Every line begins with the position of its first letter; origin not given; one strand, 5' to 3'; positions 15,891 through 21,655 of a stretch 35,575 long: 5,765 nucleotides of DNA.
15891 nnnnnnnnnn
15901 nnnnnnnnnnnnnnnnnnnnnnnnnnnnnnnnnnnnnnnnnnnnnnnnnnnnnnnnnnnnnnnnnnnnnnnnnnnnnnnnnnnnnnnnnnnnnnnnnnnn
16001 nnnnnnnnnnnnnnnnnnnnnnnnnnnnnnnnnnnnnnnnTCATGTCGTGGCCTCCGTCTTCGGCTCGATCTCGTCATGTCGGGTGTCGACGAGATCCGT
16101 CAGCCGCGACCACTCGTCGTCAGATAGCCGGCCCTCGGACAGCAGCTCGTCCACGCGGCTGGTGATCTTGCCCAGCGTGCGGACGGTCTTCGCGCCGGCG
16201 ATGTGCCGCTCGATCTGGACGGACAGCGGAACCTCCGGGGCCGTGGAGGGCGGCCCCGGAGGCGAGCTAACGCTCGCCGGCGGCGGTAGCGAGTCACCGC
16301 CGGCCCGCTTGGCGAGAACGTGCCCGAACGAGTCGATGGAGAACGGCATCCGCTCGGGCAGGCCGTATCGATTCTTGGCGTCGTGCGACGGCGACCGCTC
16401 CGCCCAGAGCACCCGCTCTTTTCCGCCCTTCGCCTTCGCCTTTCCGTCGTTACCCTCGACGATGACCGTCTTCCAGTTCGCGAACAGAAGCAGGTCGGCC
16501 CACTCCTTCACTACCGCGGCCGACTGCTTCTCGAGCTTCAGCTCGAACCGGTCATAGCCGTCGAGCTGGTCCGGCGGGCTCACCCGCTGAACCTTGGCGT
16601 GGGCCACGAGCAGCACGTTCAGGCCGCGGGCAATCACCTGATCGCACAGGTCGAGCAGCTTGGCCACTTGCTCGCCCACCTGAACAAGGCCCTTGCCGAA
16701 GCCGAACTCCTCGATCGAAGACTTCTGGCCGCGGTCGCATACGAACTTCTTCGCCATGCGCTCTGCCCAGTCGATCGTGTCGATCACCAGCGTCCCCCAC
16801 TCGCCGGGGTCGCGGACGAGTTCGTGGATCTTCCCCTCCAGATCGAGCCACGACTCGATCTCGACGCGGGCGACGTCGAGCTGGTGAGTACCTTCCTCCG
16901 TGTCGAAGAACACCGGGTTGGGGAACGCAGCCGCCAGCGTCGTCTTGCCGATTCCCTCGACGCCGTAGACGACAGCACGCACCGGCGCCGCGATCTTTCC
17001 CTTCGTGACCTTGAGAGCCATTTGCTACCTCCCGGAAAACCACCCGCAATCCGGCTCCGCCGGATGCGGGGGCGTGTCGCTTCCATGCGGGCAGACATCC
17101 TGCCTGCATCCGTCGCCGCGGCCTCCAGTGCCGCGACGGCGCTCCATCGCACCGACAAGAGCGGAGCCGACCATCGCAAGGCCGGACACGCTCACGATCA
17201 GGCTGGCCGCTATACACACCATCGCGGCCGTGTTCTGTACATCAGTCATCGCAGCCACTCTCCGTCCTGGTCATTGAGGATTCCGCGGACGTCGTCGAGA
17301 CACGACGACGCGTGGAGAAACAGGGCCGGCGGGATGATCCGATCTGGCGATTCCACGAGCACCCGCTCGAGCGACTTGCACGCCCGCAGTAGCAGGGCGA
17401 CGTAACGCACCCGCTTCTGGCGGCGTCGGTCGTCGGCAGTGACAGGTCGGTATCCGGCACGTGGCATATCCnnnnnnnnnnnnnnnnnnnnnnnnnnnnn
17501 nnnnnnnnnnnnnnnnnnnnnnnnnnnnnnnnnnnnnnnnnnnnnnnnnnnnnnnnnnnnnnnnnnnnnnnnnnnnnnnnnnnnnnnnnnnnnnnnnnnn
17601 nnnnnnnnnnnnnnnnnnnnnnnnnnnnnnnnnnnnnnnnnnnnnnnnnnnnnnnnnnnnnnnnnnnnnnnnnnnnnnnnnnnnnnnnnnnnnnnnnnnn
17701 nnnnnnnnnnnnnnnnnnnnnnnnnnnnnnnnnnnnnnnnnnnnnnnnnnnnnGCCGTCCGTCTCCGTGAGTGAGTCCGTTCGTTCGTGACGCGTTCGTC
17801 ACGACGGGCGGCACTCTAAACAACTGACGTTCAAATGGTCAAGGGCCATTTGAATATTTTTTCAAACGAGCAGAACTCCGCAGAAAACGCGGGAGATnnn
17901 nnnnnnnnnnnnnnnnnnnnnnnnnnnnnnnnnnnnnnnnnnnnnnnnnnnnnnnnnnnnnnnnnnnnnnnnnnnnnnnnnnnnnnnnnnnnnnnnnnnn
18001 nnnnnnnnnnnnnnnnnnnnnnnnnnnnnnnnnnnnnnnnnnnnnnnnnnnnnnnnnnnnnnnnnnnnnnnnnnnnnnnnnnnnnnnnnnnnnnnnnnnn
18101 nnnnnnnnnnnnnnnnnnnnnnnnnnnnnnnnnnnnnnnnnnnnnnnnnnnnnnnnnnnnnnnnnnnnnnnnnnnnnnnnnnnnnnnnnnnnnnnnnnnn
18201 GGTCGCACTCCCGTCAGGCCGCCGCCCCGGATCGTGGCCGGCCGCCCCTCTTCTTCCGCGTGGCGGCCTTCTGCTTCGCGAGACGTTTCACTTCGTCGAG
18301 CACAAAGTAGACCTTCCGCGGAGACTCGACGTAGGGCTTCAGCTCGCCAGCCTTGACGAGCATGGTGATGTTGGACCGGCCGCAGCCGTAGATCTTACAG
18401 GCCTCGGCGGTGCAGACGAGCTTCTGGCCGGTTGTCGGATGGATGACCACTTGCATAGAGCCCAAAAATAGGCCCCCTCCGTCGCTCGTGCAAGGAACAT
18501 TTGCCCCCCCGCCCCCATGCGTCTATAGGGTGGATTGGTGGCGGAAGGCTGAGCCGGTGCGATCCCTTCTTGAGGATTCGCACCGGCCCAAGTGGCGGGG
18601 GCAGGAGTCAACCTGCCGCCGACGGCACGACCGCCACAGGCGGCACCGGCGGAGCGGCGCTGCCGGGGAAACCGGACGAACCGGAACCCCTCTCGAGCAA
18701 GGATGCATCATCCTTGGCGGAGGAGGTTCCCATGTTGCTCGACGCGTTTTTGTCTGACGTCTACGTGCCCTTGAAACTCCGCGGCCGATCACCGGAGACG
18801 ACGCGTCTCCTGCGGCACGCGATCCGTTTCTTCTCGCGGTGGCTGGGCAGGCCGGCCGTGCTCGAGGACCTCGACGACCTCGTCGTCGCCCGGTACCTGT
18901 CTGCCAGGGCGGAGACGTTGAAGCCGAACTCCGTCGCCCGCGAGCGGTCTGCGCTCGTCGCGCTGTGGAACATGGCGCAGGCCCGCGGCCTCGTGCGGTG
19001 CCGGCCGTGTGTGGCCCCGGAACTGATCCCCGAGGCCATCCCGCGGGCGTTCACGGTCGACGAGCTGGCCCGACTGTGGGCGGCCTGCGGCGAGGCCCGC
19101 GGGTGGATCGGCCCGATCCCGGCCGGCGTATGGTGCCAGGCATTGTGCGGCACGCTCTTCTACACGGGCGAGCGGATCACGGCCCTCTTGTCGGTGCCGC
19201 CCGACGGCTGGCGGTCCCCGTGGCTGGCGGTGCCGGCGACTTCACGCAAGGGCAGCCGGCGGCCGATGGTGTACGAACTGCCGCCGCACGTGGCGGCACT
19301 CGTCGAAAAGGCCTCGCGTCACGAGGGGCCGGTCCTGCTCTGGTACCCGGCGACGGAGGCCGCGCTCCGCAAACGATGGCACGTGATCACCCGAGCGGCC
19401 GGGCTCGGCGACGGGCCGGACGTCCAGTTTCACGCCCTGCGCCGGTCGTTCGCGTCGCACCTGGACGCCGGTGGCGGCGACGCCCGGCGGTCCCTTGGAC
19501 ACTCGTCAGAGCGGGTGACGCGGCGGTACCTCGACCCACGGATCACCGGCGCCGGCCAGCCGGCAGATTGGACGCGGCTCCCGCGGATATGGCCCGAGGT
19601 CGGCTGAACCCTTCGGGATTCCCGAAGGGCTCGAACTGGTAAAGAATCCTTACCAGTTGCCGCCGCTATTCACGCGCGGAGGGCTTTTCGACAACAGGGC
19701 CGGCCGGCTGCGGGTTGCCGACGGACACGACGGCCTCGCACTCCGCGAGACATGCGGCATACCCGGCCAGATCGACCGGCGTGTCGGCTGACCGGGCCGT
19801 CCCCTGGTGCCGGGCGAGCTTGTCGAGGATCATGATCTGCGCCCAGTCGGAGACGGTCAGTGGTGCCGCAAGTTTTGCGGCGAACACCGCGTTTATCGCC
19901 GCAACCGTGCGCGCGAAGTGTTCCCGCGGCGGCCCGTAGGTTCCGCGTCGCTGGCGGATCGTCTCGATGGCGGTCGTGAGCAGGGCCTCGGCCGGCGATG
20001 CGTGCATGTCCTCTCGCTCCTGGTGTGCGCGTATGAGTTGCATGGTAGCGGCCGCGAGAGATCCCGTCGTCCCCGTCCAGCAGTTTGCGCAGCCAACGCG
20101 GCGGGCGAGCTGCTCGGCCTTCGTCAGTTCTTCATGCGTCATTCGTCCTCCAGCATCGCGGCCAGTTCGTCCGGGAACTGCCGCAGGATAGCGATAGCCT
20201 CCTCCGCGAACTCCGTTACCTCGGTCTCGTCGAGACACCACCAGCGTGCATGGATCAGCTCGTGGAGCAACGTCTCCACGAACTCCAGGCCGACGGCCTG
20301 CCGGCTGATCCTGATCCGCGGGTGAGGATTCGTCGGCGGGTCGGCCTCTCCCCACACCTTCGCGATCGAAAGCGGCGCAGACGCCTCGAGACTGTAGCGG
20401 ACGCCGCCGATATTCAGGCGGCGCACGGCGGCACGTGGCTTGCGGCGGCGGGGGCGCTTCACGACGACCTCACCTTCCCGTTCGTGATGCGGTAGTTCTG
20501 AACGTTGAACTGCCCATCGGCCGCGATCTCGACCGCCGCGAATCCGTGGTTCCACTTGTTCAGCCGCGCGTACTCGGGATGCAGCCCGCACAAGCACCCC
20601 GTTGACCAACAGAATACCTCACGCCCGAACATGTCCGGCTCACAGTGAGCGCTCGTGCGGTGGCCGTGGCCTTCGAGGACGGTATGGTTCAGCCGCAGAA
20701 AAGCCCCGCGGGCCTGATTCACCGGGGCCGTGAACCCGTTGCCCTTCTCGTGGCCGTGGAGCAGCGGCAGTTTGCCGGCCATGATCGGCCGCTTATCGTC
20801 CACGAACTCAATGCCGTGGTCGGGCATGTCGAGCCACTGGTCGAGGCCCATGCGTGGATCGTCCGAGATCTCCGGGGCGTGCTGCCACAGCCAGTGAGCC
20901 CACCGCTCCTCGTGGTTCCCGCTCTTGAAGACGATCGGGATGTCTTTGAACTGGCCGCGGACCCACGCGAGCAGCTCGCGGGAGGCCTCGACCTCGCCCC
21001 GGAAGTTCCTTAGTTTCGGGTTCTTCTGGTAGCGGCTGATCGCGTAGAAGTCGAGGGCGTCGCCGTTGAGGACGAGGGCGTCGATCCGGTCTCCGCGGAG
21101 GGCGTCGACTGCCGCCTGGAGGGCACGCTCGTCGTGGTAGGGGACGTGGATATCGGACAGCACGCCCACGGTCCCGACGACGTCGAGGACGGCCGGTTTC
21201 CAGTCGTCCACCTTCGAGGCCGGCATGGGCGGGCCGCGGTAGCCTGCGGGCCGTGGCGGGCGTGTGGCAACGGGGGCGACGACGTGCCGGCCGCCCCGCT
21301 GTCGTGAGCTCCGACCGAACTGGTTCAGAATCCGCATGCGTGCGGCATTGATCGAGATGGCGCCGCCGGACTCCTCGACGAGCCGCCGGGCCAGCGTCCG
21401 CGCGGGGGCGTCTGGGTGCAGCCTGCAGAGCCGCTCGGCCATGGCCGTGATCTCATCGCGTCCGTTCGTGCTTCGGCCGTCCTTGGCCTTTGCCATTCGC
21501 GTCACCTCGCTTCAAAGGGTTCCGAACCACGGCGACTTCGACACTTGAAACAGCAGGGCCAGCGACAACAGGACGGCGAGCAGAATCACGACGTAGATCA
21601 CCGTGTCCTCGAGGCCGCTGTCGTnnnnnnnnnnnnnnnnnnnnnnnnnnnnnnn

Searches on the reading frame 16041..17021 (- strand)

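Call 23: search_protein_families(library=phrogs, proteins=[window:16041-17021:-], max_evalue=0.001)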
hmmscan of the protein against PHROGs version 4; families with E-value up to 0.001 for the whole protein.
window:16041-17021:- (326 aa): 2 families
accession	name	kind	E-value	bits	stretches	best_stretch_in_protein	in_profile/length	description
phrog_124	-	DNA, RNA and nucleotide metabolism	8.6e-48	164.6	1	6-263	35-276/382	Sak4-like ssDNA annealing protein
phrog_19299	-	head and packaging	8.1e-05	22.2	1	37-193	403-562/702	terminase large subunit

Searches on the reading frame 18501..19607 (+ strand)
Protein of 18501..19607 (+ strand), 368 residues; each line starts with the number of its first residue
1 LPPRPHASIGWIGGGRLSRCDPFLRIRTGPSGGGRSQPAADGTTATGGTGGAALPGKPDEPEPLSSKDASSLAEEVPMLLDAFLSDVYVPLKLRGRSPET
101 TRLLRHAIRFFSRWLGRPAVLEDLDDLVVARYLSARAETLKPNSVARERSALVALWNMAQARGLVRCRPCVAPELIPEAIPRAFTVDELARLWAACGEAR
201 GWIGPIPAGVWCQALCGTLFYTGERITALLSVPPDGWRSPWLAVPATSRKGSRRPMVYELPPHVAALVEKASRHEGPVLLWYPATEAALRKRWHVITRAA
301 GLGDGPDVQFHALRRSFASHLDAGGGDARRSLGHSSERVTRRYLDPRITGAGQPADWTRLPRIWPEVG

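Call 46: search_protein_families(library=pfam, proteins=[window:18501-19607:+], max_evalue=0.01)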
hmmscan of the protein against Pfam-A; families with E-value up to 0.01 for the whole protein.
window:18501-19607:+ (368 aa): 2 families
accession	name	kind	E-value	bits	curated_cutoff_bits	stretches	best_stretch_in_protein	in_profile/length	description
PF00589.27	Phage_integrase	-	3.1e-06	27.5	27.1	1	283-345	104-167/172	Phage integrase family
PF02899.23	Phage_int_SAM_1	-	6.5e-05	23.6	22.3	1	94-162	12-82/83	Phage integrase, N-terminal SAM-like domain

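Call 71: search_protein_families(library=ncbifam, proteins=[window:18501-19607:+], max_evalue=0.1)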
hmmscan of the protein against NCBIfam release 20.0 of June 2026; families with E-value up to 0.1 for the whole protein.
window:18501-19607:+ (368 aa): 5 families
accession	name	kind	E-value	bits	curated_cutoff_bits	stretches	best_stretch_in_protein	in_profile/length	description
NF001399.0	PRK00283.1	subfamily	3.9e-11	42.8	279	1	94-339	20-276/300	tyrosine recombinase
TIGR02225.1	recomb_XerD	equivalog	7e-10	38.7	329.6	2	94-233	11-147/290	site-specific tyrosine recombinase XerD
TIGR02224.1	recomb_XerC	equivalog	1.3e-07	31.3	335.15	1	94-344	11-275/295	tyrosine recombinase XerC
NF040815.2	recomb_XerA_Arch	equivalog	2.4e-06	27.3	220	1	294-344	201-252/263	site-specific tyrosine recombinase/integron integrase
TIGR02249.1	integrase_gron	subfamily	0.073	12.4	265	0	307-343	258-297/315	integron integrase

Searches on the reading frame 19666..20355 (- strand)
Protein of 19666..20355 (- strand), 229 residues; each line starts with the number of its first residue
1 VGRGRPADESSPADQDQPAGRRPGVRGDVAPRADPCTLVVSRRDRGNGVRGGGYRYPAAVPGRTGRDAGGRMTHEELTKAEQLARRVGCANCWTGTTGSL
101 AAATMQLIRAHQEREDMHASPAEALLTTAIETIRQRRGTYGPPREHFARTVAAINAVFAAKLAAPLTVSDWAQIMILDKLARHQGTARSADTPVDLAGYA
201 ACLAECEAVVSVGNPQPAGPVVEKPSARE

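Call 46: search_protein_families(library=pfam, proteins=[window:19666-20355:-], max_evalue=0.01)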
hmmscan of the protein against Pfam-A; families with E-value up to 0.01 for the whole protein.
window:19666-20355:- (229 aa): 1 family
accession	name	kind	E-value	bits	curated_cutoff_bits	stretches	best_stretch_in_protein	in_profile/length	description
PF19905.4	DUF6378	-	2.4e-15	57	27.1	1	125-206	2-80/81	Domain of unknown function (DUF6378)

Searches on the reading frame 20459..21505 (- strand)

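Call 46: search_protein_families(library=pfam, proteins=[window:20459-21505:-], max_evalue=0.01)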
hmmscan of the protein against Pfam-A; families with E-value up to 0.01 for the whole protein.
window:20459-21505:- (348 aa): 2 families
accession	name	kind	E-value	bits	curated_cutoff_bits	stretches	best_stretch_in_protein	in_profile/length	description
PF00149.33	Metallophos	-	1.6e-06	29.1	21.5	1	112-265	2-135/191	Calcineurin-like phosphoesterase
PF12850.12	Metallophos_2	-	0.0002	21.8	27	1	113-286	3-121/154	Calcineurin-like phosphoesterase superfamily domain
